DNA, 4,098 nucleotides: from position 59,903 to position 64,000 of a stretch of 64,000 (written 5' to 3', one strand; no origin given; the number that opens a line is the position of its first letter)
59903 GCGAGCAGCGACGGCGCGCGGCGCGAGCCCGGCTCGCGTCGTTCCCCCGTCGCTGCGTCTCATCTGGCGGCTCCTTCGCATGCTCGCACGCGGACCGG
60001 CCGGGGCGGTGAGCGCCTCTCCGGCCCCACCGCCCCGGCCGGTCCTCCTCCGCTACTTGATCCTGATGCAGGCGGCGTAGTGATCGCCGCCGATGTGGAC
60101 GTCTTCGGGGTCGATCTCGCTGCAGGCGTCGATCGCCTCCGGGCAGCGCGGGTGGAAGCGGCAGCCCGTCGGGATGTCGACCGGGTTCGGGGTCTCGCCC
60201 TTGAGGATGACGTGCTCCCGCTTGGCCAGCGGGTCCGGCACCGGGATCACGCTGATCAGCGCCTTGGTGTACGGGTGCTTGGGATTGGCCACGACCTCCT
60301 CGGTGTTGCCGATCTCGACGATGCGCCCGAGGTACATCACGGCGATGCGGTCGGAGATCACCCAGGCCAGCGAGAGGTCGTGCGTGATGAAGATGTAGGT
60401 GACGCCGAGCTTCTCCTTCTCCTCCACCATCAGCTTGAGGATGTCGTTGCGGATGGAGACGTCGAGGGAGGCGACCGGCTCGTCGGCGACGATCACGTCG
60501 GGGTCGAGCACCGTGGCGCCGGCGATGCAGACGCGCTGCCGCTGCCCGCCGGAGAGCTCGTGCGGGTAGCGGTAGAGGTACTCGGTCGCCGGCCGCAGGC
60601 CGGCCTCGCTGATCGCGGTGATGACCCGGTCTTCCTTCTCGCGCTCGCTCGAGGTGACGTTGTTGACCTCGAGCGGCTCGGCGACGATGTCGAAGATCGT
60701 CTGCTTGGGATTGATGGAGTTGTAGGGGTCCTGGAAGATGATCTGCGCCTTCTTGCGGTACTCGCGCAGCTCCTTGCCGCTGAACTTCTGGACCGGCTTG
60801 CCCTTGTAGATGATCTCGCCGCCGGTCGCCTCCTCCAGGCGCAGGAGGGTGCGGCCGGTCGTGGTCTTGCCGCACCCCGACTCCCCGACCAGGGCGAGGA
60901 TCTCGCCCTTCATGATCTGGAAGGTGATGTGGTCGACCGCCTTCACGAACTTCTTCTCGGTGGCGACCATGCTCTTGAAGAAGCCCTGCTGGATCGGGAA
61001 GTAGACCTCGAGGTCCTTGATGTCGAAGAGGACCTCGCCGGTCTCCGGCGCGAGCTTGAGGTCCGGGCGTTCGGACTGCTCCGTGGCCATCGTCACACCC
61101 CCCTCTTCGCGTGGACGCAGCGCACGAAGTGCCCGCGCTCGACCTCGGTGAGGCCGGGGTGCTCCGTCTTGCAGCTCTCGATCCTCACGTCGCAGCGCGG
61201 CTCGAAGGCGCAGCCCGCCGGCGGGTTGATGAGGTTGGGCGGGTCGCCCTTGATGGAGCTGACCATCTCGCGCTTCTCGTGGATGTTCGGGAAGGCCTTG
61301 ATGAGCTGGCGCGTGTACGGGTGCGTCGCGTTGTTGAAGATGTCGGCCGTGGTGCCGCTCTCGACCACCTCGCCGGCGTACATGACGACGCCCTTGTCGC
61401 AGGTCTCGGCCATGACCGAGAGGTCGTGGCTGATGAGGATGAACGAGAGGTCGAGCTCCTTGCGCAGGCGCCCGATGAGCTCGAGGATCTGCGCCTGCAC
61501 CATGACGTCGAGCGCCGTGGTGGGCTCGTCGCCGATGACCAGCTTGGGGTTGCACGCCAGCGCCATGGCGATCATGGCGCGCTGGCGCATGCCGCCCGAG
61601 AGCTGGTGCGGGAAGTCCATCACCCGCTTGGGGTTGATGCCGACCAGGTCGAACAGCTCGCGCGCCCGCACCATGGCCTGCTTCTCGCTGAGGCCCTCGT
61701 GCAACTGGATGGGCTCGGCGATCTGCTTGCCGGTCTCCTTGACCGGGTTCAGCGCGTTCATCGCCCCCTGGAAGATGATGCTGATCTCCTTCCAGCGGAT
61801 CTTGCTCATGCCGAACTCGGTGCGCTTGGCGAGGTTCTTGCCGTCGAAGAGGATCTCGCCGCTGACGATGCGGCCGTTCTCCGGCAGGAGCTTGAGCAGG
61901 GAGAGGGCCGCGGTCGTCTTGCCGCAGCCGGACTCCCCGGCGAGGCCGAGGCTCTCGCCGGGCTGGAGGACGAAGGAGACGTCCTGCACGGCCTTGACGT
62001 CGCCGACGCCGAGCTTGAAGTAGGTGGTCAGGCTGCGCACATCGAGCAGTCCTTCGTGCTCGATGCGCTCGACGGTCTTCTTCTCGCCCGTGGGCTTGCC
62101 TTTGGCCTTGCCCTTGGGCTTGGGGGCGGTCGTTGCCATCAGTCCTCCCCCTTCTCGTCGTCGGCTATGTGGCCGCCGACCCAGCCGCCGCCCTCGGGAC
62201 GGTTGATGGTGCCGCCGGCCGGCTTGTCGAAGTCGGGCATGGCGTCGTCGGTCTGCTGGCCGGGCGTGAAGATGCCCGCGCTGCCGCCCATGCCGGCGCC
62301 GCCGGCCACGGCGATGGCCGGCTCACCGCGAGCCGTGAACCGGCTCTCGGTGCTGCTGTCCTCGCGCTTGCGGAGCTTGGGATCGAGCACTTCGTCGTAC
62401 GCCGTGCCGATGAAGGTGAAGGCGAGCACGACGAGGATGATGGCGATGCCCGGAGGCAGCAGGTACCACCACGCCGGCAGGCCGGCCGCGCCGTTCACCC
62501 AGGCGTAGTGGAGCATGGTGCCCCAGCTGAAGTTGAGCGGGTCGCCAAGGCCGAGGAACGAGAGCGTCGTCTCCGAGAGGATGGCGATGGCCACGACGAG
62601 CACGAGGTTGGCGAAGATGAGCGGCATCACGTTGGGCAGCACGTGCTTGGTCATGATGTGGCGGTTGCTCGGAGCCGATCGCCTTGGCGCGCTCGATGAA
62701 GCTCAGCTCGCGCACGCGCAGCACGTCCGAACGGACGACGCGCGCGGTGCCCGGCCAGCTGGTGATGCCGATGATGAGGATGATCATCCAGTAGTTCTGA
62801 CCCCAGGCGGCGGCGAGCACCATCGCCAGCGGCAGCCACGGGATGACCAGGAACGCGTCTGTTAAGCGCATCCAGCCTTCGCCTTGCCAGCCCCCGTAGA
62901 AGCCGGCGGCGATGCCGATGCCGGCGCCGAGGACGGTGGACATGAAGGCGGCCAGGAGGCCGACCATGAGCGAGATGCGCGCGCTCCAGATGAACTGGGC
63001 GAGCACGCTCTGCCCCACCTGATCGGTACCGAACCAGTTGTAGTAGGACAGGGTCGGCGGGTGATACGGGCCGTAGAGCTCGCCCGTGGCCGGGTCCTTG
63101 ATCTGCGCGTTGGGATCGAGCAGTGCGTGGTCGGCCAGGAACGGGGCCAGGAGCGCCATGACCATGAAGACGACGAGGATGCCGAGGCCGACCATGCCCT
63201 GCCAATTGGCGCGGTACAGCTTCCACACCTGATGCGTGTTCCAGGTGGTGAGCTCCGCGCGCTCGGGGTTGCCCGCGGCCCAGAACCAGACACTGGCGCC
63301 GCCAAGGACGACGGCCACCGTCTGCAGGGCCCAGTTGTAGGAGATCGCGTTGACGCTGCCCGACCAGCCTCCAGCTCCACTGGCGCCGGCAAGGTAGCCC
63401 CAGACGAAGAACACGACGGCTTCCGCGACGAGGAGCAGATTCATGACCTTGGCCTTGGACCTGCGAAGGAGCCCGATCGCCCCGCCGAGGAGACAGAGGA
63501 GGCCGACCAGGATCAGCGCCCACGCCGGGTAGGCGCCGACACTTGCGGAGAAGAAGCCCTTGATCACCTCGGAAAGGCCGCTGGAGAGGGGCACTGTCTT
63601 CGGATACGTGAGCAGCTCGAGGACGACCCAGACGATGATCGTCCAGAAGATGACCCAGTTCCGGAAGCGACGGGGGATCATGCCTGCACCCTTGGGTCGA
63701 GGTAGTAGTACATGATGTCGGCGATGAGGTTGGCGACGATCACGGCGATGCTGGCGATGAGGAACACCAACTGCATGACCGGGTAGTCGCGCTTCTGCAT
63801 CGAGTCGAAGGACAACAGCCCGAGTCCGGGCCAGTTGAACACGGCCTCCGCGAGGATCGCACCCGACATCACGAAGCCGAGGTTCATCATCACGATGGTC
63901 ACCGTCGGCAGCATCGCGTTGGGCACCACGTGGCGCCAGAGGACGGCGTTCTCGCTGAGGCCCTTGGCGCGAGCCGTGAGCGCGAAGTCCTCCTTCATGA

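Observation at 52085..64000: Orphan non-Pyl MttB homologue embedded in a peptide-type ABC importer / C45 hydrolase / D-aminoacylase operon with a PucR regulator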

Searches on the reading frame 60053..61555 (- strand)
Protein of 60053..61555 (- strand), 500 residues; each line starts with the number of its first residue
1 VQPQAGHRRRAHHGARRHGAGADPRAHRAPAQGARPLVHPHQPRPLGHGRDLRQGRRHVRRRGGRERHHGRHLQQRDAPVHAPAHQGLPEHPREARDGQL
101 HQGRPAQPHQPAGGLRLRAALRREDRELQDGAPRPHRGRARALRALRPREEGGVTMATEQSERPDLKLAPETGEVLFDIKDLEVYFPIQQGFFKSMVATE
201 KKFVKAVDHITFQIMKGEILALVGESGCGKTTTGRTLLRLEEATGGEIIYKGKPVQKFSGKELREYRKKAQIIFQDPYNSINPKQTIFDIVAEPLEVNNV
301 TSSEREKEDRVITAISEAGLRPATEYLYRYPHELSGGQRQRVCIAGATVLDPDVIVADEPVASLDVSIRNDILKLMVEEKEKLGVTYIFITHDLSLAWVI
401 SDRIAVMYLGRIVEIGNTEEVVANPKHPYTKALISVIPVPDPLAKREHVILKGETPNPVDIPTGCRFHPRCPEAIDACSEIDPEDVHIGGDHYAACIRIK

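Call 4: search_protein_families(library=pfam, proteins=[window:60053-61555:-], max_evalue=0.01)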
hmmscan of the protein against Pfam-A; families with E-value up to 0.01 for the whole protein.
window:60053-61555:- (500 aa): 4 families
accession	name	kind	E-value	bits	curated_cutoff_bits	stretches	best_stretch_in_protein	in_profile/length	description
PF00005.33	ABC_tran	-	4.6e-31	108.7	25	1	208-362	2-137/137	ABC transporter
PF08352.17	oligo_HPY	-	3.3e-21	75.9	27.1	1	413-478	1-65/65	Oligopeptide/dipeptide transporter, C-terminal region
PF13304.12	AAA_21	-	8.9e-07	29.7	27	1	267-396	166-302/304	AAA domain, putative AbiEii toxin, Type IV TA system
PF13401.12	AAA_22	-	0.0002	22.1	27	1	218-266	6-50/130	AAA domain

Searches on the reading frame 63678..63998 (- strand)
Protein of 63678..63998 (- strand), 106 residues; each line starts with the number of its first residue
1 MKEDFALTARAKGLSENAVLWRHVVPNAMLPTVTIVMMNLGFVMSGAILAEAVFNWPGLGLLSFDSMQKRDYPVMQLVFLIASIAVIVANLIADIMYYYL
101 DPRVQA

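Call 4: search_protein_families(library=pfam, proteins=[window:63678-63998:-], max_evalue=0.01)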
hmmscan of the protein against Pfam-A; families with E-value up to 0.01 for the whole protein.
window:63678-63998:- (106 aa): 1 family
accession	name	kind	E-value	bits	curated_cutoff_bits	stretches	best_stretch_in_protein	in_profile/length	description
PF00528.27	BPD_transp_1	-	3.7e-28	98.9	26.4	1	2-104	80-182/184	Binding-protein-dependent transport system inner membrane component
